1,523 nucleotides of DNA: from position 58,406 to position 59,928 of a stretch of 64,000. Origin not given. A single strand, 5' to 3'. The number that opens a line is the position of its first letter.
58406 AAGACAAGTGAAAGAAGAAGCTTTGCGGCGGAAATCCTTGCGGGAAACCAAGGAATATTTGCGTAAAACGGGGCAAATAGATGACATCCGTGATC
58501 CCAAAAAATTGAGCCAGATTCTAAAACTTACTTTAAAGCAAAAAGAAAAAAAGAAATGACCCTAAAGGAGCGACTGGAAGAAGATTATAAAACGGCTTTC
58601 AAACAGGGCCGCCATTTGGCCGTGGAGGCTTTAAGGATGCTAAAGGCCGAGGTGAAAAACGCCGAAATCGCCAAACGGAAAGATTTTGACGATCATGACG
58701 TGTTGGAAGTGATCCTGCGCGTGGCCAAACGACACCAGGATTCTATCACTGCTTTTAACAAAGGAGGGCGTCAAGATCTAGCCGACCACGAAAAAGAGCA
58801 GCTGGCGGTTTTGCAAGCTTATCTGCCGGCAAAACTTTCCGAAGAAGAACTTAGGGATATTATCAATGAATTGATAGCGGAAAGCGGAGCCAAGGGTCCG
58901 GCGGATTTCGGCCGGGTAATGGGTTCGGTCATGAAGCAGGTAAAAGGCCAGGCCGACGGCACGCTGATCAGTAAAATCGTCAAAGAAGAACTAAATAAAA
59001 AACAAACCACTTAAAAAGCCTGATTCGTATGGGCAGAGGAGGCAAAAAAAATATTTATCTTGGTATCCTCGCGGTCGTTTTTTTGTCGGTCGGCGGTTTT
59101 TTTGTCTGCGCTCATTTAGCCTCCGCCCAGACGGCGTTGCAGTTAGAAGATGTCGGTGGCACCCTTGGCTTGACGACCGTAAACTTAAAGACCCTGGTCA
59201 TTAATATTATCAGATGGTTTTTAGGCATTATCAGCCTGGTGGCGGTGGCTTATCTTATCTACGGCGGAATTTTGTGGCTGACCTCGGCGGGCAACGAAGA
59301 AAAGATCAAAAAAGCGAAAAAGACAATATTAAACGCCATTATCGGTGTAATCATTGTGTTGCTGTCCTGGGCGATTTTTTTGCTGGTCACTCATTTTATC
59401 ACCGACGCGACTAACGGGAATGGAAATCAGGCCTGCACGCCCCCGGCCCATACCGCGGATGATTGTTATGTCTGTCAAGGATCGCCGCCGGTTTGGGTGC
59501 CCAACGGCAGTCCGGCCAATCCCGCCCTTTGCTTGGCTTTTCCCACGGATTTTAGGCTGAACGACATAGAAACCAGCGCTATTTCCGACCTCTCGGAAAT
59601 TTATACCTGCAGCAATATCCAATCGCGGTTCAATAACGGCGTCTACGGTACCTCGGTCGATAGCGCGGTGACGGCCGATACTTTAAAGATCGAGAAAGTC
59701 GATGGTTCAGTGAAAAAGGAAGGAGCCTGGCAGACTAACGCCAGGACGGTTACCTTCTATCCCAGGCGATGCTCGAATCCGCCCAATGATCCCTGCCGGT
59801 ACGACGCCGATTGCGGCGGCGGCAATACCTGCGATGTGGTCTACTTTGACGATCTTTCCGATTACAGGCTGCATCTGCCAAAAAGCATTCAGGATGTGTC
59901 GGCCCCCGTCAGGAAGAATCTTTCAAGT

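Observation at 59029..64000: Giant surface-protein ORF missing from the ORF track (no stop within the window)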

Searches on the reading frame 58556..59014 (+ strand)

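Call 7: search_protein_families(library=pfam, proteins=[window:58556-59014:+], max_evalue=0.01)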
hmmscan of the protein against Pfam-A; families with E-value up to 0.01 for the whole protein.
window:58556-59014:+ (152 aa): 4 families
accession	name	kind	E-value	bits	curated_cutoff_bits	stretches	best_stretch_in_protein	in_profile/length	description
PF09424.15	YqeY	-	1.9e-47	161.4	27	1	4-146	1-143/143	Yqey-like protein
PF02637.23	GatB_Yqey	-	1.9e-07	31.5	27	1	95-146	90-148/148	GatB domain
PF23781.1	Phage_TAC_16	-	0.0018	18.6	27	1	31-126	13-107/114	Phage tail assembly chaperone protein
PF11829.13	DUF3349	-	0.0093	17.2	28.3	0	84-141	24-81/94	Protein of unknown function (DUF3349)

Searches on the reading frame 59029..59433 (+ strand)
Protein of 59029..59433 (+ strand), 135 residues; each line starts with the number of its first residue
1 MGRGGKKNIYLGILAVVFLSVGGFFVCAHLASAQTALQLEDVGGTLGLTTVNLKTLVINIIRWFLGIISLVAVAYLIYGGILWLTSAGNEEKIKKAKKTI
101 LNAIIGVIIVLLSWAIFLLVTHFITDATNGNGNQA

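Call 58: search_protein_representatives(protein=window:59029-59433:+)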
Query: 135 residues. Proteins with E-value up to 0.001 (for the whole library): 37520; up to 1e-10: 3264; up to 1e-30: 22. The best 150 are listed.
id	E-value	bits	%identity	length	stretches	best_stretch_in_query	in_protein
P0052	2.3e-47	176.6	37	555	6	53-125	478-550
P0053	5.9e-46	172.0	33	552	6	13-123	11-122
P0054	6.8e-45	168.6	34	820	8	49-131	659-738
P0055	2.9e-43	163.3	36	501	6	54-117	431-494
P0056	1.0e-40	155.1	64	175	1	5-131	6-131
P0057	2.8e-40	153.7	36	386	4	43-118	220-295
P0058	2.0e-38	147.7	36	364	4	40-120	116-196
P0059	6.3e-38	146.1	29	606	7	22-119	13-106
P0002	9.2e-38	145.5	56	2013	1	2-133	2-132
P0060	1.3e-35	138.6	33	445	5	52-131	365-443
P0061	1.5e-34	135.1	36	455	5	52-119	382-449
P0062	4.6e-34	133.6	29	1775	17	14-125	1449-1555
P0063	2.1e-32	128.2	36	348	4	62-125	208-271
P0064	3.7e-32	127.4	34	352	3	41-123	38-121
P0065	3.9e-32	127.3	32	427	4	41-120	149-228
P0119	2.5e-24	102.1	58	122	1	31-121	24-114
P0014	1.9e-22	96.0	49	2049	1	12-131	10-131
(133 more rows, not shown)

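Call 91: find_encoding_contigs(protein=P0056, flank=10000, max_places=4)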
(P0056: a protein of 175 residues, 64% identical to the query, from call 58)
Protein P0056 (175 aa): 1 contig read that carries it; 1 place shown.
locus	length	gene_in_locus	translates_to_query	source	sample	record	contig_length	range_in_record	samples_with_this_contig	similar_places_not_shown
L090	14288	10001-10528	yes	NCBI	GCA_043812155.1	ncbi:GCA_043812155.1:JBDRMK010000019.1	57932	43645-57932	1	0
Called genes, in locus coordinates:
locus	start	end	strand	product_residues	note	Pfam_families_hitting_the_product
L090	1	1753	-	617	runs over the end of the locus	PF00535:Glycos_transf_2, PF10111:Glyco_tranf_2_2 (weak), PF13439:Glyco_transf_4, PF20706:GT4-conflict, PF00534:Glycos_transf_1, PF13692:Glyco_trans_1_4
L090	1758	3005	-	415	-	PF01943:Polysacc_synt, PF13440:Polysacc_synt_3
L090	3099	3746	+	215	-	PF01209:Ubie_methyltran (weak), PF13489:Methyltransf_23, PF07021:MetW (weak), PF13847:Methyltransf_31, PF08241:Methyltransf_11, PF08242:Methyltransf_12, PF13649:Methyltransf_25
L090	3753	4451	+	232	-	PF00535:Glycos_transf_2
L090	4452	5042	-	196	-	PF09721:Exosortase_EpsH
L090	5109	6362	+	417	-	-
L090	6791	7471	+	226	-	PF10502:Peptidase_S26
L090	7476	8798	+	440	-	PF13393:tRNA-synt_His, PF00587:tRNA-synt_2b, PF13393:tRNA-synt_His, PF03129:HGTP_anticodon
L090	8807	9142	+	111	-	PF11969:DcpS_C, PF01230:HIT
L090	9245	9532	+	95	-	PF01165:Ribosomal_S21 (weak)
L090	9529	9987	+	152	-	PF09424:YqeY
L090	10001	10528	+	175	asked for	PF18895:T4SS_pilin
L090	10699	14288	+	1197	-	PF13205:Big_5, PF01833:TIG (faint), PF13205:Big_5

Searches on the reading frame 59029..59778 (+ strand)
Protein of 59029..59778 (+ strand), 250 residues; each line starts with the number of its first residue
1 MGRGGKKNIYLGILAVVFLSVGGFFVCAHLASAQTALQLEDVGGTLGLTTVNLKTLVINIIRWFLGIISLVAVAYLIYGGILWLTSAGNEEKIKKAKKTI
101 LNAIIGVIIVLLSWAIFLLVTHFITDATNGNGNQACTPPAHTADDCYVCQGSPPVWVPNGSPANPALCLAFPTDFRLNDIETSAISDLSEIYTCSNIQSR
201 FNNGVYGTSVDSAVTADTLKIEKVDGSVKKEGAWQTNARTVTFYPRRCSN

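Call 20: search_protein_families(library=pfam, proteins=[window:59029-59778:+], max_evalue=1)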
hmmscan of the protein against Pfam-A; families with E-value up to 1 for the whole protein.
seq(250 aa): 6 families
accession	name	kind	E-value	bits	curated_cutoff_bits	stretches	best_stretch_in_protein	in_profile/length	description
PF18895.5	T4SS_pilin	-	6.3e-12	45.8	26.6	1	53-117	5-68/71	Type IV secretion system pilin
PF05545.16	FixQ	-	0.0066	16.8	29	1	58-102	3-47/49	Cbb3-type cytochrome oxidase component FixQ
PF04746.17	DUF575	-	0.14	12.8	25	1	56-97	8-49/101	Protein of unknown function (DUF575)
PF01810.24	LysE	-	0.27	11.2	25.6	1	57-110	51-106/193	LysE type translocator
PF06749.17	DUF1218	-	0.49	11.3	25.3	1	97-149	29-78/95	Protein of unknown function (DUF1218)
PF14264.12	Glucos_trans_II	-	0.86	9.1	30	1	74-133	145-208/317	Glucosyl transferase GtrII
